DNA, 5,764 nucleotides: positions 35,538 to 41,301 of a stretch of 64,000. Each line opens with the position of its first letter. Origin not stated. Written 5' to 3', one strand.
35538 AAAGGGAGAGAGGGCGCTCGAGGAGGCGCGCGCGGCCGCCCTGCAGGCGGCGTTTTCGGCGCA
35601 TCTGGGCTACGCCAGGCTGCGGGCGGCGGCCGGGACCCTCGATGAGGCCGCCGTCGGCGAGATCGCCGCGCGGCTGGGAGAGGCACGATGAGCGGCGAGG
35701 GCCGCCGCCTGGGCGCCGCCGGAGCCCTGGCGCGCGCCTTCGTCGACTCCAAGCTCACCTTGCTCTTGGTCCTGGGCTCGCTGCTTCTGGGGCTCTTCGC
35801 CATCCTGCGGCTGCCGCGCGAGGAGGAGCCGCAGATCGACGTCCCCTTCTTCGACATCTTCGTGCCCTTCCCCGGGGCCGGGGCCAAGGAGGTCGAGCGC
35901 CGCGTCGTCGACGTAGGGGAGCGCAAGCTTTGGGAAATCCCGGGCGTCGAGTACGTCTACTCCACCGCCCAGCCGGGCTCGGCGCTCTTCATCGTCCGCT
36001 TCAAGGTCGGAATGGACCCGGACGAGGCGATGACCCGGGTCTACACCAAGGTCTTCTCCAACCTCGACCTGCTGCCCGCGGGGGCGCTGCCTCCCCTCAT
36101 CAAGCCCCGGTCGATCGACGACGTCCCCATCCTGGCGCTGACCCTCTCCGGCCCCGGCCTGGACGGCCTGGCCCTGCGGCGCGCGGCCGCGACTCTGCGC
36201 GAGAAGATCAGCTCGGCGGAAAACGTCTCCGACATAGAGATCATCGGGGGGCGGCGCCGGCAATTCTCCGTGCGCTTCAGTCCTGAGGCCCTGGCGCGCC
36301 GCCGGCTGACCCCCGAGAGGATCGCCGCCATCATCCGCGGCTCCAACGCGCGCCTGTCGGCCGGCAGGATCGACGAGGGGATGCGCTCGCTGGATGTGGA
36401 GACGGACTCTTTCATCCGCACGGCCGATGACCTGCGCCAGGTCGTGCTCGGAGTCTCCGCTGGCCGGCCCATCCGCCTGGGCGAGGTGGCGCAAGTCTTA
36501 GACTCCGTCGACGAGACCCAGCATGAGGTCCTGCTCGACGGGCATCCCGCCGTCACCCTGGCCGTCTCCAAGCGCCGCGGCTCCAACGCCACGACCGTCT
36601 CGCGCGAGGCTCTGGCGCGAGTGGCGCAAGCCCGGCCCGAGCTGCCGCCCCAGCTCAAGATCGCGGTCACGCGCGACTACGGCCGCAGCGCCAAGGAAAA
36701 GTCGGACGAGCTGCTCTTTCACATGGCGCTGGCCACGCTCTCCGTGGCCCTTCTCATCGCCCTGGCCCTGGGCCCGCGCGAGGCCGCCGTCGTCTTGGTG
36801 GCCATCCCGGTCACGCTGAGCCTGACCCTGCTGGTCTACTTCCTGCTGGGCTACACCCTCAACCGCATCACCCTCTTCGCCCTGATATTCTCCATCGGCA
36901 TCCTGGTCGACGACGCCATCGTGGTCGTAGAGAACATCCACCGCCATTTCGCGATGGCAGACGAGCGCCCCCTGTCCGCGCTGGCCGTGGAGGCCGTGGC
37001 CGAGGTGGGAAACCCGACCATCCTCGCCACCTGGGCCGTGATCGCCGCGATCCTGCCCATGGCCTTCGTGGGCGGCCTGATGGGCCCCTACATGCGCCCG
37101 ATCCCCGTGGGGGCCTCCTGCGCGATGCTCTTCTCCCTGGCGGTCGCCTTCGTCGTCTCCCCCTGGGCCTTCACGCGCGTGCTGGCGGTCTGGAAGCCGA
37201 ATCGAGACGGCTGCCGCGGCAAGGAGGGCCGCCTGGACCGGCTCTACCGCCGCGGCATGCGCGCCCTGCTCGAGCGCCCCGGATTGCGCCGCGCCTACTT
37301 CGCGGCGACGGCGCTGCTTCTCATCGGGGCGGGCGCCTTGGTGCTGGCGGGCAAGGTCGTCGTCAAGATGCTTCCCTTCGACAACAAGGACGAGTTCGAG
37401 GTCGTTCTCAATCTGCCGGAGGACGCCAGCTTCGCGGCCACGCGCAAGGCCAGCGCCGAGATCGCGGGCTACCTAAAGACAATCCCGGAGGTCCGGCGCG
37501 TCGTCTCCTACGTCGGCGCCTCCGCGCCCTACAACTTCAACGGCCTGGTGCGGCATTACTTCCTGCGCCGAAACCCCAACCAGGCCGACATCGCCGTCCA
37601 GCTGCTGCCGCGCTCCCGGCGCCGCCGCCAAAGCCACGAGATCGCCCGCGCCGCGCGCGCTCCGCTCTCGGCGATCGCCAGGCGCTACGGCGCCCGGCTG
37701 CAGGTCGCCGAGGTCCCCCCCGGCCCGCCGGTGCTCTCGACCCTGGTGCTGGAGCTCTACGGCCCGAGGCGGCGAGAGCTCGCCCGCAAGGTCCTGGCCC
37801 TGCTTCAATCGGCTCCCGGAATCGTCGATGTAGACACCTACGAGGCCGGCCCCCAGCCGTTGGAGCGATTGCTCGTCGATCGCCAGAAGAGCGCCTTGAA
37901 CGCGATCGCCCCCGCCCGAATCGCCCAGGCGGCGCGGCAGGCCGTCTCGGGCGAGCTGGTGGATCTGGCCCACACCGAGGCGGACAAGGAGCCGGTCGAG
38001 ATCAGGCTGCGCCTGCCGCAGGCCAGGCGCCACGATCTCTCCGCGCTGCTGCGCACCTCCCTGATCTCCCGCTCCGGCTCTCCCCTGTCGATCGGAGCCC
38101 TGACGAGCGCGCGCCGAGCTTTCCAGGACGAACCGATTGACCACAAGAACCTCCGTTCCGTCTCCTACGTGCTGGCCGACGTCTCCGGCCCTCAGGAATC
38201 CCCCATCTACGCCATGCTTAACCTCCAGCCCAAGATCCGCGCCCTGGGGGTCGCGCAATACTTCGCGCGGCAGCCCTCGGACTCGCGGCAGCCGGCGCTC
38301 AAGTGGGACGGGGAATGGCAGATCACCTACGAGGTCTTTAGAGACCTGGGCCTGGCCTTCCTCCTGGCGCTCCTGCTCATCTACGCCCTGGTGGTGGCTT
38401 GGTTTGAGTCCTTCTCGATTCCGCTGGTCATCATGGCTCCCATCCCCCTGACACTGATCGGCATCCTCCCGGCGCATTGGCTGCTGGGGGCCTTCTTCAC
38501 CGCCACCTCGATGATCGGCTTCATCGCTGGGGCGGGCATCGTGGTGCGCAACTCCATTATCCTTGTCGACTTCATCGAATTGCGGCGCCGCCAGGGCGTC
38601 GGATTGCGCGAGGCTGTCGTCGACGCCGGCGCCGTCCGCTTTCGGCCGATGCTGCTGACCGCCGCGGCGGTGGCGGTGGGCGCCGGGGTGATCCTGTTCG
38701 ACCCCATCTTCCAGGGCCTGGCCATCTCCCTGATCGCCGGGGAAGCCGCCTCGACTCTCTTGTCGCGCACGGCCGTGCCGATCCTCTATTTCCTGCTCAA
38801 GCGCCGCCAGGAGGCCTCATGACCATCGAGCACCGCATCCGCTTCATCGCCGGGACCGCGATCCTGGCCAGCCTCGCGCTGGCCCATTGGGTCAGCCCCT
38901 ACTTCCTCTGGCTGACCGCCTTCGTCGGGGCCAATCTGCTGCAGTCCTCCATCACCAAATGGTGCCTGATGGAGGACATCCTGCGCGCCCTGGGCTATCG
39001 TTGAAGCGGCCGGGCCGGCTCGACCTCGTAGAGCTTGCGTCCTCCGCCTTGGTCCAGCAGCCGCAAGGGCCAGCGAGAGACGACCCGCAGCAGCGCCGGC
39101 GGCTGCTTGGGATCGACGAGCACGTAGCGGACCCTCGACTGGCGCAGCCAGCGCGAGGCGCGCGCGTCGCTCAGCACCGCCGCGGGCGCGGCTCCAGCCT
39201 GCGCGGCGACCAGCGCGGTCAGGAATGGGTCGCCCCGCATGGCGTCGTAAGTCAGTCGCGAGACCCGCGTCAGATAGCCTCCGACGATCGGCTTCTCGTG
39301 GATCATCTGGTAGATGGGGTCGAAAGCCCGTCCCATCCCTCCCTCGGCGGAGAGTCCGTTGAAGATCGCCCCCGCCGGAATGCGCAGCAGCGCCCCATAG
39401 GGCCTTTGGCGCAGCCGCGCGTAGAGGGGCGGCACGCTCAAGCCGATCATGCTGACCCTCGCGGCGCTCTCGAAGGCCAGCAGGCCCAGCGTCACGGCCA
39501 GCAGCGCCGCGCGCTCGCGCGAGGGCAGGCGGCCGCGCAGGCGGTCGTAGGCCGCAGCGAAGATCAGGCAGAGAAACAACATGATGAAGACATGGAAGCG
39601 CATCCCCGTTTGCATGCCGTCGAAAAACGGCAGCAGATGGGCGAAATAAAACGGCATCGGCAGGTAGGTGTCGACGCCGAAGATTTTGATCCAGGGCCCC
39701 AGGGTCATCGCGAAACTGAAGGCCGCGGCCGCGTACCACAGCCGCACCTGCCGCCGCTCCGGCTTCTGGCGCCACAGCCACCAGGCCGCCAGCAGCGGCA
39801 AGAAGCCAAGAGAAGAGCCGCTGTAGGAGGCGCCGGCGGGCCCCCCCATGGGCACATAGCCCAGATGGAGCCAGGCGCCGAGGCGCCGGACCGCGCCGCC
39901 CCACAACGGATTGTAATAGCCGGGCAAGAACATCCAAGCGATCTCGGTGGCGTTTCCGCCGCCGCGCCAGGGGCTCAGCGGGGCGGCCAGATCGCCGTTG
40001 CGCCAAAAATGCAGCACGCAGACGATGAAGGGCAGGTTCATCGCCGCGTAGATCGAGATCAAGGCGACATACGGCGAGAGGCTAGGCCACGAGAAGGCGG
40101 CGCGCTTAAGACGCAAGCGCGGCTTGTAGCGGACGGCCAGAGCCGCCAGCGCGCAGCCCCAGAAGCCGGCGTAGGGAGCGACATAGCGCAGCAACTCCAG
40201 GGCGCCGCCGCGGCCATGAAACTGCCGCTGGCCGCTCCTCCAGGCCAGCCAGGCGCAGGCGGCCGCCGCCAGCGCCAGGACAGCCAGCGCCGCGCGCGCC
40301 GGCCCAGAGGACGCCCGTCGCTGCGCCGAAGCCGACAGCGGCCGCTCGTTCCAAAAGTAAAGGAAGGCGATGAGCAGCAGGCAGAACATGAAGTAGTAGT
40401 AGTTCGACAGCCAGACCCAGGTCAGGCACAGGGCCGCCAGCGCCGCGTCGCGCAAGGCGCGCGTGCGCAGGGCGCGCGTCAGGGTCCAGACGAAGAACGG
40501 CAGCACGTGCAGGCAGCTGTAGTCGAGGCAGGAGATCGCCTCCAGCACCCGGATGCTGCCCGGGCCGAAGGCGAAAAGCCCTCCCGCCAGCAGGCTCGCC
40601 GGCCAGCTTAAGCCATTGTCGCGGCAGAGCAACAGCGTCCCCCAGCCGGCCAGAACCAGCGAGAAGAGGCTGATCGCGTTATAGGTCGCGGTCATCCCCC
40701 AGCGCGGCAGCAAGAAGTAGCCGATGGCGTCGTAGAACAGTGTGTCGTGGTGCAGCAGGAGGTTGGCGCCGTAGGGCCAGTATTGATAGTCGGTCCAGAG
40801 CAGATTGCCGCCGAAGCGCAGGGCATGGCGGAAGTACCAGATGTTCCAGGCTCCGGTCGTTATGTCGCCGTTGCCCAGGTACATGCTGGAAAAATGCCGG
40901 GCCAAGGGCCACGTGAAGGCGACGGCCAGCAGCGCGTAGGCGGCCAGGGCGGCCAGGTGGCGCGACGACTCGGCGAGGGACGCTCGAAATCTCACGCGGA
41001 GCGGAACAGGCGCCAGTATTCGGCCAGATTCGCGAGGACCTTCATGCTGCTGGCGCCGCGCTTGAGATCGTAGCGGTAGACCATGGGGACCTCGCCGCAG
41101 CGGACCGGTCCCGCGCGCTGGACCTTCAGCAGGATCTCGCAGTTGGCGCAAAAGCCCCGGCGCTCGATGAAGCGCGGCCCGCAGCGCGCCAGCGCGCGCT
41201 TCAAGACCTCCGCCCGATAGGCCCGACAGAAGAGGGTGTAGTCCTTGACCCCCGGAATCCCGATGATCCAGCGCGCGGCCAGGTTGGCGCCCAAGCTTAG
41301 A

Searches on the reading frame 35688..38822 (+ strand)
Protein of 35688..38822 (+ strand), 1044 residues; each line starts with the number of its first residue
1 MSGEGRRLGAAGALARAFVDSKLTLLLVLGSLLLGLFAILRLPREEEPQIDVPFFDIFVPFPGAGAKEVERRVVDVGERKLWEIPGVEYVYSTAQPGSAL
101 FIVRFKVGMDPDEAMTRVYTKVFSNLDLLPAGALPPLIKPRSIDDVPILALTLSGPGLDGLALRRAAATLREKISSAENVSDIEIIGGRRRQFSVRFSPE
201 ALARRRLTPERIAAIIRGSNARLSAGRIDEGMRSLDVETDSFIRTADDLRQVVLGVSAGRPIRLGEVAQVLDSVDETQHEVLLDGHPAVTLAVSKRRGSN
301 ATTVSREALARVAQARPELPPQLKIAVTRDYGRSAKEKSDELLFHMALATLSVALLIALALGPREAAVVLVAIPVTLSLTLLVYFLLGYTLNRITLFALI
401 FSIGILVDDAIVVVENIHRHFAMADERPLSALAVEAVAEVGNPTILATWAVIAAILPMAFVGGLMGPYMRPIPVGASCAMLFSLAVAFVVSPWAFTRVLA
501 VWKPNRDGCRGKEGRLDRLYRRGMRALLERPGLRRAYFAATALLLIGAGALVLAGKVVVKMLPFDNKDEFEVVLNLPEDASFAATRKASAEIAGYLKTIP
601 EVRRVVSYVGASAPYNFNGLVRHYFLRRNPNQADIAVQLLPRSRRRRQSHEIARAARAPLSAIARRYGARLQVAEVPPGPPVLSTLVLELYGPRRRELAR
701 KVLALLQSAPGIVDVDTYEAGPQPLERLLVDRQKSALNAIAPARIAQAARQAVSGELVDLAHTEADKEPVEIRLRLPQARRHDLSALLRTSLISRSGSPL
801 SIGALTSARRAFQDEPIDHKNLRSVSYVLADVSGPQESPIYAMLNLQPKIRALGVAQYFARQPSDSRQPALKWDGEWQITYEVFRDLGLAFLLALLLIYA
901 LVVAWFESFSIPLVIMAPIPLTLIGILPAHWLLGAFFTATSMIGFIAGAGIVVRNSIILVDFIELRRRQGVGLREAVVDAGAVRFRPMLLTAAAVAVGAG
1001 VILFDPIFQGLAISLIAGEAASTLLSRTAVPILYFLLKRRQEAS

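Call 45: search_protein_families(library=pfam, proteins=[window:35688-38822:+], max_evalue=0.0001)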
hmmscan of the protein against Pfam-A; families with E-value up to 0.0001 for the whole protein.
window:35688-38822:+ (1044 aa): 2 families
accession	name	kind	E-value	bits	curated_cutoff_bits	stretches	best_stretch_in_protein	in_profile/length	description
PF00873.25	ACR_tran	-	9.6e-148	494.1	28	1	23-1037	11-1020/1021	AcrB/AcrD/AcrF family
PF02355.23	SecD_SecF_C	-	3e-05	24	20.5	1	341-463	32-154/189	Protein export membrane protein SecD/SecF, C-terminal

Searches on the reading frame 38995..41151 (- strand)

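Call 45: search_protein_families(library=pfam, proteins=[window:38995-41151:-], max_evalue=0.0001)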
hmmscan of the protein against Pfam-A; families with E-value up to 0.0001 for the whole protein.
window:38995-41151:- (718 aa): 0 families

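Call 72: search_protein_families(library=ncbifam, proteins=[window:38995-41151:-], max_evalue=0.01)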
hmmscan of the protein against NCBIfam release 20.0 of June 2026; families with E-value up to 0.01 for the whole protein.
window:38995-41151:- (718 aa): 0 families

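Call 73: search_protein_families(library=pfam, proteins=[window:38995-41151:-], max_evalue=1)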
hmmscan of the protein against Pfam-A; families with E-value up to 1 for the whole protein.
window:38995-41151:- (718 aa): 1 family
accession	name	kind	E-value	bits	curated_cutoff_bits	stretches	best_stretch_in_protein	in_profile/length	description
PF10131.15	PTPS_related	-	0.00017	20.6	26.4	2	153-266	22-136/621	6-pyruvoyl-tetrahydropterin synthase related domain; membrane protein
